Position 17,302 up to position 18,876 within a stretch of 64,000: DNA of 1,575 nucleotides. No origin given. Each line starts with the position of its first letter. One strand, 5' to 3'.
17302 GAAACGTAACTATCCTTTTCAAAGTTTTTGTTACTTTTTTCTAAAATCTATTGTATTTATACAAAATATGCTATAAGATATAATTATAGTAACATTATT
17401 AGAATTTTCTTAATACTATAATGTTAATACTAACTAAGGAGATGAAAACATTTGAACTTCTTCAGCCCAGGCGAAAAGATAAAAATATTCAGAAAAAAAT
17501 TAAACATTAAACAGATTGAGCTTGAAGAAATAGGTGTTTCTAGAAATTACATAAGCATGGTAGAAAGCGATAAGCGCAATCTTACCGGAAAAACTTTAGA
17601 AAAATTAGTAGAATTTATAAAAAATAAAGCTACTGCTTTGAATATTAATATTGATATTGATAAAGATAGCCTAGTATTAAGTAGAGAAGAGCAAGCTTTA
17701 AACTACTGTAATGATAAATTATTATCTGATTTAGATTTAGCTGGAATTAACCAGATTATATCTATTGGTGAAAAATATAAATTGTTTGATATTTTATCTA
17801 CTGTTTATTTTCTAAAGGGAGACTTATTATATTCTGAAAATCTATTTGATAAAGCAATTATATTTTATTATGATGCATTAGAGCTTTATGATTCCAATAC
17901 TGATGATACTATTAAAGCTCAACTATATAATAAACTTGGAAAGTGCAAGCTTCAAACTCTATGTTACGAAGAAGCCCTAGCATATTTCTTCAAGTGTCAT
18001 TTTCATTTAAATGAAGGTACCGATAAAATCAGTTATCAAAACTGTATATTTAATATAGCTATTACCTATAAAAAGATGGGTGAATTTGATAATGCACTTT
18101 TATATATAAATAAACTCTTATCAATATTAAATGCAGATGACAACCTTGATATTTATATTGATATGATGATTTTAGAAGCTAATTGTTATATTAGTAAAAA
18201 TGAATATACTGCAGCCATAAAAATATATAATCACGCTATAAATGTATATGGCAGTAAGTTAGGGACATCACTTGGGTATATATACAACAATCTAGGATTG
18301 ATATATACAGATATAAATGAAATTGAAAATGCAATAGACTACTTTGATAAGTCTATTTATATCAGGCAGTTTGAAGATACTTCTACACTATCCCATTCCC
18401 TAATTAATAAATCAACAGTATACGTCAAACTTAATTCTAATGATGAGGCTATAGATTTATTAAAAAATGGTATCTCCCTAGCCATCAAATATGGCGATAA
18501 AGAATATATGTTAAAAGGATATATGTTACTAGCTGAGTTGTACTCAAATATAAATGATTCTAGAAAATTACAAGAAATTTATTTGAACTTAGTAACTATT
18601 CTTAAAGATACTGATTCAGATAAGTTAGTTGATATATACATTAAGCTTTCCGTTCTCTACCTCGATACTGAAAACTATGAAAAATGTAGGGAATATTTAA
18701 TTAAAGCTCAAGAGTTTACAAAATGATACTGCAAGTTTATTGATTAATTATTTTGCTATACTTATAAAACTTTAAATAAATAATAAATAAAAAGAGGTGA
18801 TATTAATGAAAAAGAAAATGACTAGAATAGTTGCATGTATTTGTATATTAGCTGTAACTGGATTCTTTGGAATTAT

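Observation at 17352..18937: Complete RRNPP-type peptide quorum-sensing cassette (HTH-TPR receptor plus secreted pro-peptide)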

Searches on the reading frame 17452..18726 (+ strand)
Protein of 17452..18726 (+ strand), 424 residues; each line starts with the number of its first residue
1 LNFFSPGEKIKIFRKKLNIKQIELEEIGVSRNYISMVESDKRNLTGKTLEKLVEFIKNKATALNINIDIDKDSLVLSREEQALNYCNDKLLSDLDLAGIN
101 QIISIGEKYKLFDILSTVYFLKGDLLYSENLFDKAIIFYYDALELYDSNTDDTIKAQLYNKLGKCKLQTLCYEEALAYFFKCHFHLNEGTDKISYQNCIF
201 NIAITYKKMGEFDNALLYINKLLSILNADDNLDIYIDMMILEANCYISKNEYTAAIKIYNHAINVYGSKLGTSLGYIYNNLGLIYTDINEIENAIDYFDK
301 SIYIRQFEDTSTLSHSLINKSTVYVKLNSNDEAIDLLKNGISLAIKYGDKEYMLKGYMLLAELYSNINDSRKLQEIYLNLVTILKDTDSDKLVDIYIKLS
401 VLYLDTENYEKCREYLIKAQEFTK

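Call 3: search_protein_families(library=pfam, proteins=[window:17452-18726:+], max_evalue=1)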
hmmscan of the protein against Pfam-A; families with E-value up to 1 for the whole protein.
window:17452-18726:+ (424 aa): 27 families (the best 25 are shown)
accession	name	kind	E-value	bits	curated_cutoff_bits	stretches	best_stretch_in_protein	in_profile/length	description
PF13424.12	TPR_12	-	2.1e-23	82.7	30.1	3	277-340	5-71/77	Tetratricopeptide repeat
PF13181.12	TPR_8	-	3e-23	80.4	25.7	5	277-305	3-31/34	Tetratricopeptide repeat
PF07719.23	TPR_2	-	2.4e-18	65.1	27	3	276-302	2-28/34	Tetratricopeptide repeat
PF00515.34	TPR_1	-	3.8e-16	58.6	27.8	4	277-304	3-30/34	Tetratricopeptide repeat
PF13176.12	TPR_7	-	2.4e-13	49.4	27.9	2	200-226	3-29/36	Tetratricopeptide repeat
PF01381.28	HTH_3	-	4.9e-10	39.7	23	1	10-56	1-48/55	Helix-turn-helix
PF13374.12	TPR_10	-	6.3e-09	36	27.5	1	277-306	4-33/42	Tetratricopeptide repeat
PF17874.7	TPR_MalT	-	7e-07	29.3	45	1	200-305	44-152/336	MalT-like TPR region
PF13428.12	TPR_14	-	2e-06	28.4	23.5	0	120-150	5-35/44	Tetratricopeptide repeat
PF12862.13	ANAPC5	-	4.2e-06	27.2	23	1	293-356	20-80/91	Anaphase-promoting complex subunit 5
PF14938.12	SNAP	-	2.9e-05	24.1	25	1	241-363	79-204/282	Soluble NSF attachment protein, SNAP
PF12844.13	HTH_19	-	3e-05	24.3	30.2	1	7-63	1-58/64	Helix-turn-helix domain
PF13174.12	TPR_6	-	4.6e-05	24.2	26.3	0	199-223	3-27/33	Tetratricopeptide repeat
PF14559.12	TPR_19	-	7.3e-05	23.5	25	1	209-262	4-51/68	Tetratricopeptide repeat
PF12895.13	ANAPC3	-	0.00017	22.2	27.2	1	210-298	3-79/82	Anaphase-promoting complex, cyclosome, subunit 3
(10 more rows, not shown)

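Call 4: search_protein_families(library=ncbifam, proteins=[window:17452-18726:+], max_evalue=1)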
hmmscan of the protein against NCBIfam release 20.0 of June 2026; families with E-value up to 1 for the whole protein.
window:17452-18726:+ (424 aa): 17 families
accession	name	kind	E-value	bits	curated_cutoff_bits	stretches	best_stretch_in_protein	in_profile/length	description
NF053520.1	HK_Porph_FimS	equivalog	1.1e-16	60.3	600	2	156-421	44-312/618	sensor histidine kinase FimS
NF040959.1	MamA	equivalog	2.7e-08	33.5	200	1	125-305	11-169/204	magnetosome protein MamA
NF047371.1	FlcA_CTERM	equivalog_domain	6e-06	25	300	2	194-301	345-465/646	periplasmic flagellar collar protein FlcA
NF047558.1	TPR_END_plus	domain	6e-05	22.9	32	1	318-346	3-31/56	TPR end-of-group domain-containing protein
NF053779.1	BT3442_fam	equivalog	0.00011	21.1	940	1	236-418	102-281/563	BT3442 family protein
TIGR02521.1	type_IV_pilW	equivalog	0.00018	21.2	154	1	191-350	26-171/234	type IV pilus biogenesis/stability protein PilW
TIGR02795.1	tol_pal_ybgF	equivalog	0.00029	21.4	90.1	0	346-416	31-99/119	tol-pal system protein YbgF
TIGR03070.1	couple_hipB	subfamily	0.00035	20.5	71.65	1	7-45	4-43/58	type II toxin-antitoxin system Y4mF family antitoxin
NF002725.1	PRK02603.1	equivalog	0.0004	20.4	143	1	249-324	48-116/173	photosystem I assembly protein Ycf3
NF007257.0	PRK09706.1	subfamily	0.0006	19.6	101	1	7-84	7-84/135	transcriptional repressor DicA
NF053617.1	SARPRegAfsRStmc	equivalog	0.0044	15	1430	1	275-348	776-850/986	SARP-family global regulator AfsR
NF041522.1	TPR_sll0314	equivalog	0.017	14.4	225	1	201-264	185-249/275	Sll0314/Alr1548 family TPR repeat-containing protein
NF007408.0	PRK09943.1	equivalog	0.031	13.8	211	1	5-58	7-61/185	HTH-type transcriptional regulator PuuR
NF038139.1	Reg_Aceta_RamB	equivalog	0.066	11.8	700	1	7-63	4-61/465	acetate metabolism transcriptional regulator RamB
NF008753.0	PRK11788.1-1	equivalog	0.081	12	395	1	244-375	149-270/389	lipopolysaccharide assembly protein LapB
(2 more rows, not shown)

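Call 6: find_homologous_proteins(query=window:17452-18726:+)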
Query window:17452-18726:+ (424 aa): 96 proteins with E <= 0.001 among 7535 candidates.
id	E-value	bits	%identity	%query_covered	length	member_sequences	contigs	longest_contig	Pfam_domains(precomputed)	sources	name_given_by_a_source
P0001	2.0e-267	905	100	100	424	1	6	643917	PF12862.14,PF17874.8,PF00515.35,PF01381.29,PF13424.13,PF13176.13,PF21033.5,PF13428.13,PF13181.13,PF07719.24,PF13374.13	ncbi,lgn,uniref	ncbi:MAG: helix-turn-helix domain-containing protein [Clostridium sp.]|uniref:helix-turn-helix domai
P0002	9.5e-216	735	81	99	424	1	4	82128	PF12844.14,PF17874.8,PF00515.35,PF01381.29,PF13424.13,PF13176.13,PF13181.13,PF07719.24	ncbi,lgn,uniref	ncbi:MAG: helix-turn-helix domain-containing protein [Clostridium sp.]|uniref:helix-turn-helix domai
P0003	1.2e-192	659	72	100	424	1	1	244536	PF12844.14,PF01381.29,PF13176.13,PF13428.13,PF13374.13,PF17874.8,PF00515.35,PF13424.13,PF21033.5,PF13181.13,PF07719.24,PF13174.13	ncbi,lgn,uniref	ncbi:helix-turn-helix domain-containing protein [Clostridium sp.]|uniref:helix-turn-helix domain-con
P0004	3.9e-151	522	60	100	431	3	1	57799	PF12844.14,PF12862.14,PF17874.8,PF00515.35,PF01381.29,PF13424.13,PF13176.13,PF13181.13,PF07719.24,PF13174.13,PF13374.13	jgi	jgi:tetratricopeptide (TPR) repeat protein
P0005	1.6e-150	520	59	100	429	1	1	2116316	PF12844.14,PF12862.14,PF00515.35,PF01381.29,PF13424.13,PF13176.13,PF13428.13,PF13181.13,PF07719.24,PF13174.13,PF13374.13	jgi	jgi:tetratricopeptide (TPR) repeat protein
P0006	4.4e-147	509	57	100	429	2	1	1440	PF13431.13,PF12844.14,PF12862.14,PF01381.29,PF13176.13,PF13428.13,PF13374.13,PF17874.8,PF00515.35,PF13424.13,PF21033.5,PF13181.13,PF07719.24,PF13174.13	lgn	-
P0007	1.3e-145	504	58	100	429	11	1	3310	PF12844.14,PF17874.8,PF00515.35,PF01381.29,PF13424.13,PF13176.13,PF13428.13,PF13181.13,PF07719.24,PF13174.13,PF13374.13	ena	-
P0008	9.9e-145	501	58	100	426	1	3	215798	PF13431.13,PF12844.14,PF12862.14,PF01381.29,PF13176.13,PF13428.13,PF13374.13,PF14559.13,PF17874.8,PF00515.35,PF13424.13,PF21033.5,PF13432.13,PF13181.13,PF07719.24,PF13174.13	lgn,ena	-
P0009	5.6e-143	495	57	100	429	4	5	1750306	PF12844.14,PF01381.29,PF13176.13,PF24885.2,PF13428.13,PF13374.13,PF17874.8,PF00515.35,PF13424.13,PF13432.13,PF13181.13,PF07719.24,PF13174.13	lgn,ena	-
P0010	5.4e-131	456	54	100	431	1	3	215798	PF01381.29,PF13424.13,PF13176.13,PF13181.13,PF07719.24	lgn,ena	-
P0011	3.2e-127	443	53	100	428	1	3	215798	PF12844.14,PF00515.35,PF01381.29,PF13424.13,PF13176.13,PF13181.13,PF07719.24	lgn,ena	-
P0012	6.0e-127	442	52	99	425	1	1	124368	PF00515.35,PF01381.29,PF13424.13,PF13176.13,PF13428.13,PF13181.13,PF07719.24,PF13174.13,PF13374.13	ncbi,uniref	ncbi:helix-turn-helix domain-containing protein [Clostridium sp.]|uniref:helix-turn-helix domain-con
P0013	1.0e-126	441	53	100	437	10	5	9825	PF12844.14,PF00515.35,PF01381.29,PF13424.13,PF13176.13,PF13181.13,PF07719.24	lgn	-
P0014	7.6e-125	435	50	100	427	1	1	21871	PF00515.35,PF01381.29,PF13424.13,PF13428.13,PF13181.13,PF07719.24,PF13374.13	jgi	-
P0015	1.3e-124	435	52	100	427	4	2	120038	PF00515.35,PF01381.29,PF13424.13,PF13176.13,PF13428.13,PF13181.13,PF07719.24,PF13374.13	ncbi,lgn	-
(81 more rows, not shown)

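Call 10: find_related_loci(query=A1, collection=genome_contigs, flank=4000)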
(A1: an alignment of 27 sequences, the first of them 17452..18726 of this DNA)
Query A1 (424 aa) in genome_contigs; peptide patterns used: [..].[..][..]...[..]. (x = any residue, [..] = any of these).
98 stretches matched a pattern; 20 encode a relative of the query (tblastn E <= 1e-3); 20 distinct loci.
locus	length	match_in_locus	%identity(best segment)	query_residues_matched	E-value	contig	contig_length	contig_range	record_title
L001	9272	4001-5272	72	1-424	0e+0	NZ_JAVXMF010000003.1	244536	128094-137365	MAG: Clostridium sp. isolate CGS6M1-bin64 NODE_20_length_244536_cov_36.032825, whole genome shotgun sequence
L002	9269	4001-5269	58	1-423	8e-154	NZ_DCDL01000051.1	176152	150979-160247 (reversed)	MAG: Clostridium sp. UBA1056 UBA1056_contig_235, whole genome shotgun sequence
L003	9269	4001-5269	57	1-423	2e-151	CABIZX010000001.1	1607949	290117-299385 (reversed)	Clostridiaceae bacterium isolate MGYG-HGUT-00115 genome assembly, contig: .20298_3_26.1, whole genome shotgun sequence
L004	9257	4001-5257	50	1-419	3e-129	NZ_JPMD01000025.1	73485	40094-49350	Clostridium sulfidigenes strain 113A c25, whole genome shotgun sequence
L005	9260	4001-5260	50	1-420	3e-124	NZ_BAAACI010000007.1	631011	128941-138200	Clostridium subterminale strain JCM 1417 sequence07, whole genome shotgun sequence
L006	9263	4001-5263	41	1-416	4e-88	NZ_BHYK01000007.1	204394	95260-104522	Clostridium tagluense strain A121 sequence007, whole genome shotgun sequence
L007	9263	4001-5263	40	1-424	1e-86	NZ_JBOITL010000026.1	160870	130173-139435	MAG: Clostridium sp. isolate Enrichment4 NODE_30_length_160870_cov_9.448654, whole genome shotgun sequence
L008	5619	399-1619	37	1-410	1e-82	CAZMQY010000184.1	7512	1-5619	MAG TPA_asm: uncultured Clostridium sp. isolate binchicken_co158_27 genome assembly, contig: NODE_8151_length_7512_cov_4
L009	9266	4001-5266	36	1-423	1e-81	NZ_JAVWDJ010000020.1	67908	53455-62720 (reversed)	MAG: Clostridium sp. isolate CGS10Y4-bin81 NODE_269_length_67908_cov_12.783414, whole genome shotgun sequence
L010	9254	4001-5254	39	1-415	2e-81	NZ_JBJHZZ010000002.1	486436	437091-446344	Candidatus Clostridium stratigraminis strain WILCCON 0185 NODE_2_length_486436_cov_201.145014, whole genome shotgun sequ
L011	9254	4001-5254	38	1-415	1e-79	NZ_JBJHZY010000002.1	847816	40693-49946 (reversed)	Candidatus Clostridium radicumherbarum strain WILCCON 0202 NODE_2_length_847816_cov_172.803265, whole genome shotgun seq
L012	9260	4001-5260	36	1-421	3e-79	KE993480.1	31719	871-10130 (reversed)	Clostridiales bacterium oral taxon 876 str. F0540 genomic scaffold Scaffold35, whole genome shotgun sequence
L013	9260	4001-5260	36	1-421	6e-77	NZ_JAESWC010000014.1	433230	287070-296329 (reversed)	Clostridium rhizosphaerae strain YIM B02515 GCM70020049_14, whole genome shotgun sequence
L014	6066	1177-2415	34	1-412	4e-65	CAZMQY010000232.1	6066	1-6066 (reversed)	MAG TPA_asm: uncultured Clostridium sp. isolate binchicken_co158_27 genome assembly, contig: NODE_10535_length_6066_cov_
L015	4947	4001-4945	35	1-317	1e-54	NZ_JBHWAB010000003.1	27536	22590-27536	Haloimpatiens sp. FM7330 plasmid unnamed2, whole genome shotgun sequence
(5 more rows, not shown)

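Call 18: search_solved_structures(query=A1, max_evalue=1, show_alignments=1)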
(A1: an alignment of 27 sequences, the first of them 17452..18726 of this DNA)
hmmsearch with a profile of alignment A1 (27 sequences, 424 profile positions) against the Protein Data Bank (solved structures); distinct sequences matched with E-value up to 1: 225 (the best 60 are shown).
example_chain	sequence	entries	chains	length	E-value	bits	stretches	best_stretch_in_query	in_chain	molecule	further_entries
9qhb_A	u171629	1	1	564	6.6e-31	110.8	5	116-303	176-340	Engineered tetratricopeptide repeat protein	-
3ro2_A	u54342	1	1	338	8.4e-23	84.1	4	117-226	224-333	G-protein-signaling modulator 2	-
4g2v_A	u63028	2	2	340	8.9e-23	84.1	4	117-226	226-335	G-protein-signaling modulator 2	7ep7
6hc2_A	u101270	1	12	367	1.3e-22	83.5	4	112-226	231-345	G-protein-signaling modulator 2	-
3sf4_A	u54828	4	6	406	9.9e-22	80.6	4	118-226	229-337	G-protein-signaling modulator 2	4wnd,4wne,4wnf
4wng_A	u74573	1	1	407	1e-21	80.6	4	118-226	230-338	G-protein-signaling modulator 2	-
8bu0_A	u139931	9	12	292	2.3e-20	76.1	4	117-302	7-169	Consensus tetratricopeptide repeat protein | Crystal structure of an 8-repeat consensus TPR superhelix with Zinc. | Monomer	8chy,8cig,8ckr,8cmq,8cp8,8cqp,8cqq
4gpk_A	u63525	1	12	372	7.2e-20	74.5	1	168-414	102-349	NprR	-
5dbk_A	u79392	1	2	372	7.6e-20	74.4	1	168-414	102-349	Transcriptional regulator/TPR domain protein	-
5a6c_A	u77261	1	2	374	1.8e-19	73.2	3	118-241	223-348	G-PROTEIN-SIGNALING MODULATOR 2, AFADIN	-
9qhc_A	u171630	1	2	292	4.1e-17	65.4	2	117-301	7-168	Engineered tetratricopeptide repeat protein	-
4a1s_A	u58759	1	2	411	3.9e-15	58.9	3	121-226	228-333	PARTNER OF INSCUTEABLE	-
6t3h_A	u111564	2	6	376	1.3e-14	57.2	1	171-419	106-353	Response regulator aspartate phosphatase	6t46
5a7d_B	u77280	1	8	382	1.4e-13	53.7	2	121-226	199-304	PINS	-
4jhr_A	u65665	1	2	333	3.8e-13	52.3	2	118-227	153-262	G-protein-signaling modulator 2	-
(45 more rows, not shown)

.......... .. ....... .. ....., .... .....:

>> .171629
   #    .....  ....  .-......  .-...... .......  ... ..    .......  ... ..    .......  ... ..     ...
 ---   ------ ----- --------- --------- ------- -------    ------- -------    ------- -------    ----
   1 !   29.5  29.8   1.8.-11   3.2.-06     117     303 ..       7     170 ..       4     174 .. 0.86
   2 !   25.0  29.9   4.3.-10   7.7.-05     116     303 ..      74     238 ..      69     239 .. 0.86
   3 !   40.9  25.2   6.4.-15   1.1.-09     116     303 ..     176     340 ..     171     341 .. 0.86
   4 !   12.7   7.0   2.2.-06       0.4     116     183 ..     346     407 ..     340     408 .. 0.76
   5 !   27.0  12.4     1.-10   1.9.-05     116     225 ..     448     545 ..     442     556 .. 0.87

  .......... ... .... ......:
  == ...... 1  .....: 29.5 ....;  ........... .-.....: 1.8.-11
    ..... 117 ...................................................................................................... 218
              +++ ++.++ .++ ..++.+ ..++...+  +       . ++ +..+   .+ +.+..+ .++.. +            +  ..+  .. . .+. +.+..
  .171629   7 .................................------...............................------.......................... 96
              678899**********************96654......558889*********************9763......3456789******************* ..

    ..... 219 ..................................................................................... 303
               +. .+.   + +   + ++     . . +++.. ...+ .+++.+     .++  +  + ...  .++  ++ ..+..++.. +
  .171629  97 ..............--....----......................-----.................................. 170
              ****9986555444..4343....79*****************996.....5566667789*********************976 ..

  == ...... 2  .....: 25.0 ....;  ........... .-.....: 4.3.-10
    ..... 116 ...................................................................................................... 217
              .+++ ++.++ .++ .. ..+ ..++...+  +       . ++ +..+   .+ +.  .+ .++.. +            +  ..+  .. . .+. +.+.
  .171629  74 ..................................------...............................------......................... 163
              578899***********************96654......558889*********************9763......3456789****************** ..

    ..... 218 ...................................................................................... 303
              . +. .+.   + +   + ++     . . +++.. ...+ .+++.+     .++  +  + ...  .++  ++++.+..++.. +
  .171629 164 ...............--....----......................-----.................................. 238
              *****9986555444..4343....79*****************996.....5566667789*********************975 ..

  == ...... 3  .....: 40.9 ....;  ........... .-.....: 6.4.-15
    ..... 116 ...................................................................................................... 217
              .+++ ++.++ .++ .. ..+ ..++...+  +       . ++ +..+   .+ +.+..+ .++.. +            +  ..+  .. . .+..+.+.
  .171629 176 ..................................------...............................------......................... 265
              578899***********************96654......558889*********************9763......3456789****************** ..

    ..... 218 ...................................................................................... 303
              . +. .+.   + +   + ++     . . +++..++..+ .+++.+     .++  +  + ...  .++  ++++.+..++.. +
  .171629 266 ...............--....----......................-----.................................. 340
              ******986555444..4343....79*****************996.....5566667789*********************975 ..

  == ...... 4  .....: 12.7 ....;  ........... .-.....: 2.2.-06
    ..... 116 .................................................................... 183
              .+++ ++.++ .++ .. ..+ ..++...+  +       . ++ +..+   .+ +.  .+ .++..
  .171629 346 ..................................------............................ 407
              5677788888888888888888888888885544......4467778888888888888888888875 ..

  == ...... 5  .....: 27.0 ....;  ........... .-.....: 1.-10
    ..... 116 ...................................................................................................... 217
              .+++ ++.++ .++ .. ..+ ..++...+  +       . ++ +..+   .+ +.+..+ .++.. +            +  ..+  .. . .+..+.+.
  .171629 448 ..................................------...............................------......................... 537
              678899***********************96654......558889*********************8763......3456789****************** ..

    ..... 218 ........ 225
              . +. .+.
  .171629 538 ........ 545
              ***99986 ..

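Call 19: search_dna_similar(query=window:17452-18726:+, collection=plasmids, mode=protein, max_evalue=0.001, max_rows=30)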
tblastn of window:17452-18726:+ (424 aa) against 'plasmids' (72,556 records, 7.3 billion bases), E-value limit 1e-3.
Records with a match: 37; places in all: 67; records where one place covers at least 80% of the query: 7.
Best place of each record, by identity: <60% 37.
By first word of the organism name: Clostridium 10; Tolypothrix 6; Nostoc 3; Chondrinema 2; Calothrix 2; Bacillus 2; Leptolyngbya 2; Microchaete 2; Aulosira 2; Clostridioides 1; and 5 more.
By predicted mobility (MOB-suite, as given by PLSDB): non-mobilizable 20; mobilizable 11; conjugative 6.
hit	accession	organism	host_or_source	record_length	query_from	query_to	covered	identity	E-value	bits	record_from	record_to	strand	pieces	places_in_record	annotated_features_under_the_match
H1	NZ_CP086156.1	Clostridium tagluense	single colony,Lamb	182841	1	421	99%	36.0%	1e-58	214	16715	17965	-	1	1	helix-turn-helix transcriptional regulator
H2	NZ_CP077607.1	Clostridium tagluense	single colony,lamb meat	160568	1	421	99%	36.0%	3e-57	210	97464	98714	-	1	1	helix-turn-helix transcriptional regulator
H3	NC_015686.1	Clostridium acetobutylicum DSM 1731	-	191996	4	422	99%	24.2%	3e-6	57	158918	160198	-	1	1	helix-turn-helix transcriptional regulator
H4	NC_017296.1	Clostridium acetobutylicum EA 2018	-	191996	4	422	99%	24.2%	3e-6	57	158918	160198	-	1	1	helix-turn-helix transcriptional regulator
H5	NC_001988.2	Clostridium acetobutylicum ATCC 824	-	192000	4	422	99%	24.2%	3e-6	57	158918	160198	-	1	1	helix-turn-helix transcriptional regulator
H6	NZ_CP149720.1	Clostridioides difficile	-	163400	1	403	95%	24.2%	9e-10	69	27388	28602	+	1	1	rstA: toxin production/motility transcriptional repressor RstA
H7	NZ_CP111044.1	Chondrinema litorale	Seaweed,red alga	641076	57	408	83%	24.3%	2e-9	67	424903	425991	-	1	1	tetratricopeptide repeat protein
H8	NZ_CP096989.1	Clostridium felsineum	whole organism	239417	5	290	67%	26.7%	8e-7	59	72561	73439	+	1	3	helix-turn-helix domain-containing protein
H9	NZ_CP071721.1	Acaryochloris sp. 'Moss Beach'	culture,intertidal zone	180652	132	416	67%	25.7%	8e-5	104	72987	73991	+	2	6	tetratricopeptide repeat protein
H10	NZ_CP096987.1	Clostridium felsineum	whole organism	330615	5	265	62%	27.9%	5e-7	60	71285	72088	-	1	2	helix-turn-helix transcriptional regulator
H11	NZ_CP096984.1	Clostridium felsineum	whole organism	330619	5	265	62%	27.9%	5e-7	60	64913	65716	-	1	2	helix-turn-helix transcriptional regulator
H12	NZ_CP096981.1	Clostridium felsineum DSM 794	whole organism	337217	5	265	62%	27.9%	6e-7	59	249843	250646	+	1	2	helix-turn-helix transcriptional regulator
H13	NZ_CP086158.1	Clostridium tagluense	single colony,Lamb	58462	4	304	71%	23.8%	3e-7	61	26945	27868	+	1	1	hypothetical protein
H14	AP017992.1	Planktothrix agardhii NIES-204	-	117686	80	386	72%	22.4%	4e-5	54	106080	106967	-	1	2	tetratricopeptide TPR_3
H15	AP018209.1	Calothrix brevissima NIES-22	-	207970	132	418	68%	23.1%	7e-6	56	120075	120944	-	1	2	TPR repeat-containing protein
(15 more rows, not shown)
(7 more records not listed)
